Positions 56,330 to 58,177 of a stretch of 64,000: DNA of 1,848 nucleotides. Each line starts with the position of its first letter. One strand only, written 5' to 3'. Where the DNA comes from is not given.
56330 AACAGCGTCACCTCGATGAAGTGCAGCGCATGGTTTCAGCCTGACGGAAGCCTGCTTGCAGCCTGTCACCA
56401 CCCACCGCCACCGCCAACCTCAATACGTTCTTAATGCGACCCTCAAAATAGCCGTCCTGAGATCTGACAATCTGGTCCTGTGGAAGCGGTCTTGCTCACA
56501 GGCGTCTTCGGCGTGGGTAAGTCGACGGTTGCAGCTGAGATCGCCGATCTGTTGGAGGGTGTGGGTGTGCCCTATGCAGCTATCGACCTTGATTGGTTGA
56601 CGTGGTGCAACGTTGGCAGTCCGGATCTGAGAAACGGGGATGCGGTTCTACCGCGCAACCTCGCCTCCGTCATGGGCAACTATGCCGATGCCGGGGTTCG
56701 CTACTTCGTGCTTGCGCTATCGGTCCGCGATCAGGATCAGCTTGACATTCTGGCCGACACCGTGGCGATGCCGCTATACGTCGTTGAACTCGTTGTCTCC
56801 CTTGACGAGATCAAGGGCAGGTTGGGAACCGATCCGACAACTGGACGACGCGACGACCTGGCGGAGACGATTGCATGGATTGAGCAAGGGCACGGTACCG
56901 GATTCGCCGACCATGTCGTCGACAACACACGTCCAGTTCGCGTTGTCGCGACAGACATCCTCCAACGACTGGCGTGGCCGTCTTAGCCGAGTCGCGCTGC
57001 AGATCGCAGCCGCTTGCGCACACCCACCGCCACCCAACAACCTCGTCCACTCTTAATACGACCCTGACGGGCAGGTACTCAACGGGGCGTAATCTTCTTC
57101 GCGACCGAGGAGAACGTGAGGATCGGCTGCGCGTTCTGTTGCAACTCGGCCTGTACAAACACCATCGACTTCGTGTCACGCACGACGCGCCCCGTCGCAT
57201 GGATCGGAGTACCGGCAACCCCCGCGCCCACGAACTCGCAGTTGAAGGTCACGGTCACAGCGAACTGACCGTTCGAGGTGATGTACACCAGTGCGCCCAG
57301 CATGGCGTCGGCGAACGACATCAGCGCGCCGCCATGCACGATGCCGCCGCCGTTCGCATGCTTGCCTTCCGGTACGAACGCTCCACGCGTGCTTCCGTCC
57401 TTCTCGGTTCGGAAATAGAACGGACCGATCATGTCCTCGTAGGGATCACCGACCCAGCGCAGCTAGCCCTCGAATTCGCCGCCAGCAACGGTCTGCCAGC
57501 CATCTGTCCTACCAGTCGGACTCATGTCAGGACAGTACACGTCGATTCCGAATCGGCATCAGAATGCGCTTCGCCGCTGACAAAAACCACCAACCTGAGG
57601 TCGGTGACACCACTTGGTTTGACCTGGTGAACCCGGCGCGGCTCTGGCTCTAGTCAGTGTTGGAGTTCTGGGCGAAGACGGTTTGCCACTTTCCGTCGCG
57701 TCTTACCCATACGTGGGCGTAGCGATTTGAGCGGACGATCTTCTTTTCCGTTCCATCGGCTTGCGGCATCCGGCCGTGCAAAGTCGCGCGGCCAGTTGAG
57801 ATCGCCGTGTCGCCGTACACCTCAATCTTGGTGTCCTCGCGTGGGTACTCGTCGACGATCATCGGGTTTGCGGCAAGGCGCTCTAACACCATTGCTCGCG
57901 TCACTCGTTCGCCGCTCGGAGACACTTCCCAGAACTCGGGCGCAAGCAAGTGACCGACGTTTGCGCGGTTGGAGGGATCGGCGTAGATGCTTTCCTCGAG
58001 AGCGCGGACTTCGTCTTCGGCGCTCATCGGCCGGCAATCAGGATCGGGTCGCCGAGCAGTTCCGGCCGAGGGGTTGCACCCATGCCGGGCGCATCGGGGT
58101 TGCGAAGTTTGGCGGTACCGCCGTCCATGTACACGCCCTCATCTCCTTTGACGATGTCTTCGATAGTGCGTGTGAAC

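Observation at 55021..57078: Cassette-array-like locus: four direct copies of a ~45-nt C-rich repeat bracket single-gene modules of foreign composition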

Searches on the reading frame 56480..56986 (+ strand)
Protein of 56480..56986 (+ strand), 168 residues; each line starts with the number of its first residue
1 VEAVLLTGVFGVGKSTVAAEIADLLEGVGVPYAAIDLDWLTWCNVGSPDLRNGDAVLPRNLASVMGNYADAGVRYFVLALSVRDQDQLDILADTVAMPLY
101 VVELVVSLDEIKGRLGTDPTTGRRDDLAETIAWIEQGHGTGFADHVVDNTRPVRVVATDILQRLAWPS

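Call 12: search_protein_families(library=pfam, proteins=[window:56480-56986:+])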
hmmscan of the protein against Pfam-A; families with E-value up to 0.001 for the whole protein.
window:56480-56986:+ (168 aa): 0 families
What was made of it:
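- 56480..56986 (+): P-loop kinase-like cassette gene (168 aa). No Pfam hit (call 12).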

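Call 13: search_protein_families(library=ncbifam, proteins=[window:56480-56986:+])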
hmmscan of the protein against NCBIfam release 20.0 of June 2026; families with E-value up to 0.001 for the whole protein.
window:56480-56986:+ (168 aa): 0 families

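Call 67: find_homologous_proteins(query=window:56480-56986:+, max_evalue=0.00001)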
Query window:56480-56986:+ (168 aa): 131 proteins with E <= 0.00001 among 370 candidates; the best 120 are listed.
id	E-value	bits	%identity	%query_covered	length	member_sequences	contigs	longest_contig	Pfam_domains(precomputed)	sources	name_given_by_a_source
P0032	2.1e-102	358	99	98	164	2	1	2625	-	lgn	-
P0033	1.1e-65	238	68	100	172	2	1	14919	-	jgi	jgi:hypothetical protein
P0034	1.7e-65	238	67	99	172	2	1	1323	-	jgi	jgi:hypothetical protein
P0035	3.6e-65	237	68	99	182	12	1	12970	-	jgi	jgi:adenylylsulfate kinase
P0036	8.1e-65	236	68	99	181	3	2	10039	-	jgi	jgi:hypothetical protein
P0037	8.8e-65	235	67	99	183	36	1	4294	-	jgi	jgi:hypothetical protein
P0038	9.6e-64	232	66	99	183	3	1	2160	-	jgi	jgi:hypothetical protein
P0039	1.8e-63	231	65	99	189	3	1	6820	-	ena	-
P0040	3.9e-63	230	63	100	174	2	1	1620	PF13671.13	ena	-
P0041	1.7e-62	228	67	99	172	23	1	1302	-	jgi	jgi:hypothetical protein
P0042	3.3e-62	227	66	99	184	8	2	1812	-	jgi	jgi:hypothetical protein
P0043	3.7e-62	227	65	99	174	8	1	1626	-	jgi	jgi:hypothetical protein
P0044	8.2e-62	226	66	99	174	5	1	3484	-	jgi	jgi:hypothetical protein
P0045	8.3e-62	226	66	99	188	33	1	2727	-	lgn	-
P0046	2.2e-61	224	65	99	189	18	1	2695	-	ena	-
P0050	1.3e-60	222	66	99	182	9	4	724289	-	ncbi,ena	-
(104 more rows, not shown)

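Call 68: find_encoding_contigs(protein=P0033, flank=7000, max_places=1)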
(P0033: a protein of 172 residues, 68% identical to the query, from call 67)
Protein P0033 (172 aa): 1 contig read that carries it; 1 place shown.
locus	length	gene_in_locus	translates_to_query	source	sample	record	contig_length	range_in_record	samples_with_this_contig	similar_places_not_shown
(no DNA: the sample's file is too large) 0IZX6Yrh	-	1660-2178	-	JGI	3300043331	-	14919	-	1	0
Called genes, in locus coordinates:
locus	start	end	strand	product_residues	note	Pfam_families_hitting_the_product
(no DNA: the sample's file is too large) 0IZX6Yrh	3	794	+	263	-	?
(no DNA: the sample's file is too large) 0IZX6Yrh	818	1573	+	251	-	PF00106:adh_short, PF13561:adh_short_C2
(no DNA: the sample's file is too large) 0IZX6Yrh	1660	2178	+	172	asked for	-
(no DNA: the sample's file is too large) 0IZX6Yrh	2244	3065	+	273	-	PF02585:PIG-L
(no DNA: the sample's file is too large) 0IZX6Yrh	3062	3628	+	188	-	-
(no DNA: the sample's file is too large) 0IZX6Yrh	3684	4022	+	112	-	PF03992:ABM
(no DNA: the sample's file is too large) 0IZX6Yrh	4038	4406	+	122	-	-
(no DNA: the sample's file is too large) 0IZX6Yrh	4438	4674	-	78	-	PF01037:AsnC_trans_reg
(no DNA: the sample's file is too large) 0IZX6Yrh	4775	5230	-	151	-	PF00011:HSP20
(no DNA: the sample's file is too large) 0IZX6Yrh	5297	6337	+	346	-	PF00753:Lactamase_B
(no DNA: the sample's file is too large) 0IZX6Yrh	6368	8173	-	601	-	PF17297:PEPCK_N, PF00821:PEPCK_GTP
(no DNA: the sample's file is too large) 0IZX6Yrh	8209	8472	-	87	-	-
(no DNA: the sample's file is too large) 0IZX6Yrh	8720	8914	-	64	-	PF00830:Ribosomal_L28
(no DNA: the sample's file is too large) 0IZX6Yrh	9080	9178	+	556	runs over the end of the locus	PF02734:Dak2, PF21645:FakA-like_M, PF13684:FakA-like_C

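Call 69: find_encoding_contigs(protein=P0050, flank=7000, max_places=2)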
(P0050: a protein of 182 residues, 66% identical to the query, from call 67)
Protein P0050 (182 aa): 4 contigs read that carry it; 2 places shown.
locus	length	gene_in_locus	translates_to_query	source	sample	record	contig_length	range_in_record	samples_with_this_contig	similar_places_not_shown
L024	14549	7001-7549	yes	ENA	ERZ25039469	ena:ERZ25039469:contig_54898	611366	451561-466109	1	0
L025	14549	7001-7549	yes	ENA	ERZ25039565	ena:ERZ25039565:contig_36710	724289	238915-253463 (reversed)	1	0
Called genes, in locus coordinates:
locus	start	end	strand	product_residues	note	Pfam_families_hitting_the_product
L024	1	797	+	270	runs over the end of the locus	-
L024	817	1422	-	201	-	PF20256:MoCoBD_2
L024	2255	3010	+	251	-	-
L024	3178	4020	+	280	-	-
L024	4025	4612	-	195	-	PF06475:Glycolipid_bind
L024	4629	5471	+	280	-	PF01557:FAA_hydrolase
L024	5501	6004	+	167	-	PF02126:PTE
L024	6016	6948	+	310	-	PF00296:Bac_luciferase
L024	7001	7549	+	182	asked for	-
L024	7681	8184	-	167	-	PF18029:Glyoxalase_6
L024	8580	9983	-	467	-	PF17900:Peptidase_M1_N, PF01433:Peptidase_M1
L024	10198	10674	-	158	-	PF00903:Glyoxalase, PF13468:Glyoxalase_3 (faint), PF13669:Glyoxalase_4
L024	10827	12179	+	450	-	PF12697:Abhydrolase_6, PF00561:Abhydrolase_1, PF03096:Ndr (weak), PF12146:Hydrolase_4, PF00211:Guanylate_cyc (weak)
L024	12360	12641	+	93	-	-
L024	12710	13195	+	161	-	PF08241:Methyltransf_11 (faint), PF13649:Methyltransf_25 (weak)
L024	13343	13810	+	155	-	PF07040:DUF1326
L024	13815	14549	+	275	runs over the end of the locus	PF09948:PpoB2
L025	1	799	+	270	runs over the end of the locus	-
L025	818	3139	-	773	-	PF01315:Ald_Xan_dh_C, PF02738:MoCoBD_1, PF20256:MoCoBD_2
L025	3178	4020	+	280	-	-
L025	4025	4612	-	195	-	PF06475:Glycolipid_bind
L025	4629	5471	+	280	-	PF01557:FAA_hydrolase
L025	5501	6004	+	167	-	PF02126:PTE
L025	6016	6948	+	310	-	PF00296:Bac_luciferase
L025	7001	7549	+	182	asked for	-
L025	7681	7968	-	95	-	PF18029:Glyoxalase_6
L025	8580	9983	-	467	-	PF17900:Peptidase_M1_N, PF01433:Peptidase_M1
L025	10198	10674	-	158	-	PF00903:Glyoxalase, PF13468:Glyoxalase_3 (faint), PF13669:Glyoxalase_4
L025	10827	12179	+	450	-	PF12697:Abhydrolase_6, PF00561:Abhydrolase_1 (weak), PF12146:Hydrolase_4, PF00211:Guanylate_cyc (weak)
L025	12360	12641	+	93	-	-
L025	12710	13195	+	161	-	PF08241:Methyltransf_11 (faint), PF13649:Methyltransf_25 (weak)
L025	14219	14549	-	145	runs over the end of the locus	PF00011:HSP20, PF17886:ArsA_HSP20 (faint)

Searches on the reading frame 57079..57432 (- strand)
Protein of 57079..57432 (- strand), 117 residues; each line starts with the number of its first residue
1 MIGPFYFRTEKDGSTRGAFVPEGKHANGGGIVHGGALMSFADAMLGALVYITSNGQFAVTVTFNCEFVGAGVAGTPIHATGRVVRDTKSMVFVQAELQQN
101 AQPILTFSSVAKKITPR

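Call 12: search_protein_families(library=pfam, proteins=[window:57079-57432:-])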
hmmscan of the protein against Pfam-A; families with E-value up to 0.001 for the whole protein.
window:57079-57432:- (117 aa): 2 families
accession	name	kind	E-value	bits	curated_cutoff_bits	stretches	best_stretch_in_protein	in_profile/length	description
PF03061.28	4HBT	-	2.2e-11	44.4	20.6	1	29-98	1-71/79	Thioesterase superfamily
PF13622.12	4HBT_3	-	7.7e-10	39.3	24.3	1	27-107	7-78/83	Acyl-CoA thioesterase N-terminal domain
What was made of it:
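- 57079..57432 (-): Hotdog-fold thioesterase gene, a reversed cassette inside the variable segment. Pfam 4HBT (call 12).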

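Call 13: search_protein_families(library=ncbifam, proteins=[window:57079-57432:-])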
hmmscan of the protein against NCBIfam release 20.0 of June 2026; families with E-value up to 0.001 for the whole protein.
window:57079-57432:- (117 aa): 2 families
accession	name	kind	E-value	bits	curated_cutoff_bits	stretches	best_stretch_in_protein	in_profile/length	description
TIGR00369.1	unchar_dom_1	domain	9.1e-10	38.7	36.6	1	11-103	14-106/117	hotdog fold thioesterase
TIGR02286.1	PaaD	equivalog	8.2e-07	29.2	118.9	1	13-103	14-102/114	hydroxyphenylacetyl-CoA thioesterase PaaI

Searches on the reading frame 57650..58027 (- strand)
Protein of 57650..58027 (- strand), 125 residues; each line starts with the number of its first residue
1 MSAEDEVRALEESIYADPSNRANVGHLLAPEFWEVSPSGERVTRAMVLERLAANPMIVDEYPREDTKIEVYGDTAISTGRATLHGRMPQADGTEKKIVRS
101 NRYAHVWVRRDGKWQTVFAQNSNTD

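Call 12: search_protein_families(library=pfam, proteins=[window:57650-58027:-])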
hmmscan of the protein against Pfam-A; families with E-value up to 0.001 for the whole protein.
window:57650-58027:- (125 aa): 3 families
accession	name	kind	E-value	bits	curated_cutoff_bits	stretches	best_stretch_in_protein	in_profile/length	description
PF14534.12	DUF4440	-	3.5e-17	63.2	25.2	1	19-115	15-106/107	Domain of unknown function (DUF4440)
PF13577.12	SnoaL_4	-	1.5e-06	28.6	24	1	19-116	23-122/126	SnoaL-like domain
PF08332.16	CaMKII_AD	-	0.00076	20.1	22.1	1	66-122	72-125/128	Calcium/calmodulin dependent protein kinase II association domain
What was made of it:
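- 57650..58027 (-): Conserved right flank: the DUF4440 gene, followed by the MR/MLE and P450 genes. Pfam (call 12).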

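Call 13: search_protein_families(library=ncbifam, proteins=[window:57650-58027:-])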
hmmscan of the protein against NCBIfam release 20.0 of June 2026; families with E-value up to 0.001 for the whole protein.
window:57650-58027:- (125 aa): 0 families

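Call 52: find_homologous_proteins(query=window:57650-58027:-, max_evalue=1e-20)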
Query window:57650-58027:- (125 aa): 31 proteins with E <= 1e-20 among 37 candidates.
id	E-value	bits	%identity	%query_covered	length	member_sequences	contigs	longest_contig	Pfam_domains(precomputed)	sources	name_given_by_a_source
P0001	2.7e-73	262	96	100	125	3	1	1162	PF14534.13,PF13577.13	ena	-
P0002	1.8e-72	259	95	100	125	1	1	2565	PF14534.13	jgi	jgi:hypothetical protein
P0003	2.3e-70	252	93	100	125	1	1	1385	PF14534.13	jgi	jgi:hypothetical protein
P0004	2.5e-69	249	90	100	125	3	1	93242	PF14534.13,PF13577.13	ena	-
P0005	8.6e-69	247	91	100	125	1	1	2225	PF14534.13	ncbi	-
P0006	2.3e-68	246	91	100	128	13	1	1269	PF14534.13,PF13577.13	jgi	-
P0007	2.4e-68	246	90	100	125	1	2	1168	PF14534.13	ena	-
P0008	2.2e-67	243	87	100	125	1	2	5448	PF14534.13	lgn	-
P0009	7.1e-67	241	88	100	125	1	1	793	PF14534.13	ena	-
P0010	5.2e-64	232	86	100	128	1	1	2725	PF14534.13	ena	-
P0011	4.8e-55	203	75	97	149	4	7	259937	PF14534.13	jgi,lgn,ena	-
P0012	4.9e-54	200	75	98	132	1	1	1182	PF14534.13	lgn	-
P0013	1.2e-53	198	72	98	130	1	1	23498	PF14534.13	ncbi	-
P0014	2.3e-52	194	70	99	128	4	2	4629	PF14534.13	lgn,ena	-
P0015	4.0e-52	193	69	99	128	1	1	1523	PF14534.13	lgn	-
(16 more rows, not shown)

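Call 53: find_encoding_contigs(protein=P0004, flank=10000, max_places=2)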
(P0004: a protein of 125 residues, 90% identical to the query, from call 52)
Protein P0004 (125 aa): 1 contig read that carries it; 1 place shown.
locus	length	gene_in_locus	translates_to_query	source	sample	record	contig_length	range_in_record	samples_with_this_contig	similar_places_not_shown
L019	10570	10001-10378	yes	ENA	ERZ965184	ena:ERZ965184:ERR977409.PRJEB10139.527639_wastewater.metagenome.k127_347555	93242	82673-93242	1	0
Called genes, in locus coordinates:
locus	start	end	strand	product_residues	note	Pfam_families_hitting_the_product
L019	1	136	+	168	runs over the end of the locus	-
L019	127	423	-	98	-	-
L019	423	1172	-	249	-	PF13483:Lactamase_B_3 (weak), PF12706:Lactamase_B_2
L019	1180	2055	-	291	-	PF04909:Amidohydro_2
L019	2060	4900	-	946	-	PF02653:BPD_transp_2, PF00005:ABC_tran, PF13304:AAA_21 (faint)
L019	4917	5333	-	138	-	-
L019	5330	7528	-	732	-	PF00083:Sugar_tr, PF07690:MFS_1, PF03137:OATP, PF07690:MFS_1, PF00005:ABC_tran, PF13304:AAA_21 (faint)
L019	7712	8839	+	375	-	PF00067:p450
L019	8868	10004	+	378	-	PF02746:MR_MLE_N, PF13378:MR_MLE_C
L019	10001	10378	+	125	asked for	PF13577:SnoaL_4 (weak), PF14534:DUF4440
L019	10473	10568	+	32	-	?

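Call 54: find_encoding_contigs(protein=P0011, flank=10000, max_places=3)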
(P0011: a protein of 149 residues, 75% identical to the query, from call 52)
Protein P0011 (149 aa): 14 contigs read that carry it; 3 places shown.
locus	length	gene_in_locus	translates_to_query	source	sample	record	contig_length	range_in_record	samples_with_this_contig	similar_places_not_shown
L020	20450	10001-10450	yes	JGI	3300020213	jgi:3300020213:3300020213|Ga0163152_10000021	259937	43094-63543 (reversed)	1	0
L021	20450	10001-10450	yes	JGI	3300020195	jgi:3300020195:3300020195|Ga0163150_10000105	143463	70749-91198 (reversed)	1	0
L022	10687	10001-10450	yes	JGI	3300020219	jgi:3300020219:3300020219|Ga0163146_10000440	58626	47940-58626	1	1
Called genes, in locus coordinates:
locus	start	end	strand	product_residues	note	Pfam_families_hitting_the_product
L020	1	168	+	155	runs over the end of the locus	PF00583:Acetyltransf_1 (weak)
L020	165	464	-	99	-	-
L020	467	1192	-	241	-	PF13483:Lactamase_B_3 (weak), PF12706:Lactamase_B_2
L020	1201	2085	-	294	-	PF04909:Amidohydro_2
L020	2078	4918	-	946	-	PF02653:BPD_transp_2, PF00005:ABC_tran, PF13304:AAA_21 (faint)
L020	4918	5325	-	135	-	-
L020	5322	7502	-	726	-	PF00083:Sugar_tr (weak), PF03137:OATP (faint), PF07690:MFS_1, PF00005:ABC_tran, PF13304:AAA_21 (faint)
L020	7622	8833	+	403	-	PF00067:p450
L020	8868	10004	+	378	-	PF02746:MR_MLE_N, PF13378:MR_MLE_C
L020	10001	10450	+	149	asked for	PF14534:DUF4440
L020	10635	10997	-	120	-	-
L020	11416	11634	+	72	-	PF01402:RHH_1 (weak)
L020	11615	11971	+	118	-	PF01850:PIN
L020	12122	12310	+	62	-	-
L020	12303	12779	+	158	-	-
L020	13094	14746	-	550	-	PF02776:TPP_enzyme_N, PF00205:TPP_enzyme_M, PF02775:TPP_enzyme_C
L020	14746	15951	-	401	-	PF02771:Acyl-CoA_dh_N, PF02770:Acyl-CoA_dh_M, PF00441:Acyl-CoA_dh_1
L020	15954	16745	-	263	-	PF00106:adh_short, PF08659:KR, PF13561:adh_short_C2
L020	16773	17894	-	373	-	PF02771:Acyl-CoA_dh_N, PF02770:Acyl-CoA_dh_M, PF00441:Acyl-CoA_dh_1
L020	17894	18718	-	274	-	PF00378:ECH_1, PF16113:ECH_2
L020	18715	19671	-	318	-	PF00441:Acyl-CoA_dh_1, PF08028:Acyl-CoA_dh_2 (weak)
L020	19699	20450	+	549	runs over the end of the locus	PF07494:Reg_prop (faint), PF14870:PSII_BNR (faint), PF13088:BNR_2 (faint), PF15902:Sortilin-Vps10 (faint), PF25852:DUF6242_C (faint), PF02012:BNR (faint)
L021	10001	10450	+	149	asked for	PF14534:DUF4440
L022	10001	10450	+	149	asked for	PF14534:DUF4440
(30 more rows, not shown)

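Call 55: find_encoding_contigs(protein=P0013, flank=10000, max_places=2)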
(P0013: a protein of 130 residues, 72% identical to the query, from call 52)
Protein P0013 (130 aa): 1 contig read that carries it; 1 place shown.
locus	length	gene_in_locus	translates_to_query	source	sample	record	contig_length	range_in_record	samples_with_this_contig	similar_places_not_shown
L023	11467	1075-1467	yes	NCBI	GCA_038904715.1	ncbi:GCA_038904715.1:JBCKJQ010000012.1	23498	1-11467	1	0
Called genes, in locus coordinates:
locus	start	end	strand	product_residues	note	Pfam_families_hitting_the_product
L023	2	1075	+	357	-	?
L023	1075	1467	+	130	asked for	PF14534:DUF4440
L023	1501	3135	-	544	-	PF02776:TPP_enzyme_N, PF00205:TPP_enzyme_M, PF02775:TPP_enzyme_C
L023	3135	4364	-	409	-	PF02771:Acyl-CoA_dh_N, PF02770:Acyl-CoA_dh_M, PF00441:Acyl-CoA_dh_1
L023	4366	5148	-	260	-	PF00106:adh_short, PF08659:KR, PF13561:adh_short_C2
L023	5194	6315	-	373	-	PF02771:Acyl-CoA_dh_N, PF02770:Acyl-CoA_dh_M, PF00441:Acyl-CoA_dh_1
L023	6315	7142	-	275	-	PF00378:ECH_1, PF16113:ECH_2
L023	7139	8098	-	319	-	PF00441:Acyl-CoA_dh_1, PF08028:Acyl-CoA_dh_2 (weak)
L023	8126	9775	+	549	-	PF07494:Reg_prop (faint), PF14870:PSII_BNR (faint), PF13088:BNR_2 (faint), PF15902:Sortilin-Vps10 (faint), PF25852:DUF6242_C (faint), PF02012:BNR (faint)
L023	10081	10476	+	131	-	-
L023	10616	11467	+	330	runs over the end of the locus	PF26580:Mtb12_C (faint)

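Call 61: search_protein_families(library=pfam, proteins=[L020:10635-10997:-], max_evalue=0.01)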
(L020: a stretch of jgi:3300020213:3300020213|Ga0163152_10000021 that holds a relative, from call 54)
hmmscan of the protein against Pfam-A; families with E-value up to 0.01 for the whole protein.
L020:10635-10997:- (120 aa): 2 families
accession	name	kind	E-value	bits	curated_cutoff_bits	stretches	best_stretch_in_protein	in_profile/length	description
PF07883.17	Cupin_2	-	0.00014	21.9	27.2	1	35-87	9-59/70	Cupin domain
PF02678.22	Pirin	-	0.00042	20.7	26.1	1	40-83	45-91/108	Pirin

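Call 94: find_encoding_contigs(protein=P0008, flank=6000, max_places=2)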
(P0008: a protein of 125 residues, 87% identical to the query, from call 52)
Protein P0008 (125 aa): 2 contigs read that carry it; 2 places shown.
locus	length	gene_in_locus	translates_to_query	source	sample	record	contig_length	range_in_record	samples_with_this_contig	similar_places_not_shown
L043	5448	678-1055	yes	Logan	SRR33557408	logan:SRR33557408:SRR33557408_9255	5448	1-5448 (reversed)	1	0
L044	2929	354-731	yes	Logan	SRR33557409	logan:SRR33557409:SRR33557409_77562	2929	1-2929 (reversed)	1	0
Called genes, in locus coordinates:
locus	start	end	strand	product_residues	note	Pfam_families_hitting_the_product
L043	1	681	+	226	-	?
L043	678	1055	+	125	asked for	PF14534:DUF4440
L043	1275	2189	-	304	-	PF00291:PALP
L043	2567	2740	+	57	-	-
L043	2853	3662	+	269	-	PF00561:Abhydrolase_1, PF00975:Thioesterase, PF12697:Abhydrolase_6, PF12146:Hydrolase_4 (weak)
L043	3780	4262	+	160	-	PF02687:FtsX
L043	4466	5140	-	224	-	PF03575:Peptidase_S51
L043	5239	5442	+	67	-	PF19807:DUF6290 (weak)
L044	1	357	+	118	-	?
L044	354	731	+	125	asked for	PF14534:DUF4440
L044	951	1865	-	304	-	PF00291:PALP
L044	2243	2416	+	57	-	-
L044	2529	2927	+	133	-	?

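Call 95: find_encoding_contigs(protein=P0002, flank=3000, max_places=1)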
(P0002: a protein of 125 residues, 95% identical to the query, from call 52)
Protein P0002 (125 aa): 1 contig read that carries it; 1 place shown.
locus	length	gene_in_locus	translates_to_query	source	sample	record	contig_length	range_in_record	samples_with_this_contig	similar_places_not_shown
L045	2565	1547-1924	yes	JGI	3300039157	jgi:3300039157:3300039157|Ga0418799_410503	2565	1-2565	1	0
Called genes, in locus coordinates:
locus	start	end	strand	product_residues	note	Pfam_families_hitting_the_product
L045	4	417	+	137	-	PF00067:p450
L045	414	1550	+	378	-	PF02746:MR_MLE_N, PF13378:MR_MLE_C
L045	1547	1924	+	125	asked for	PF14534:DUF4440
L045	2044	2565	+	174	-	?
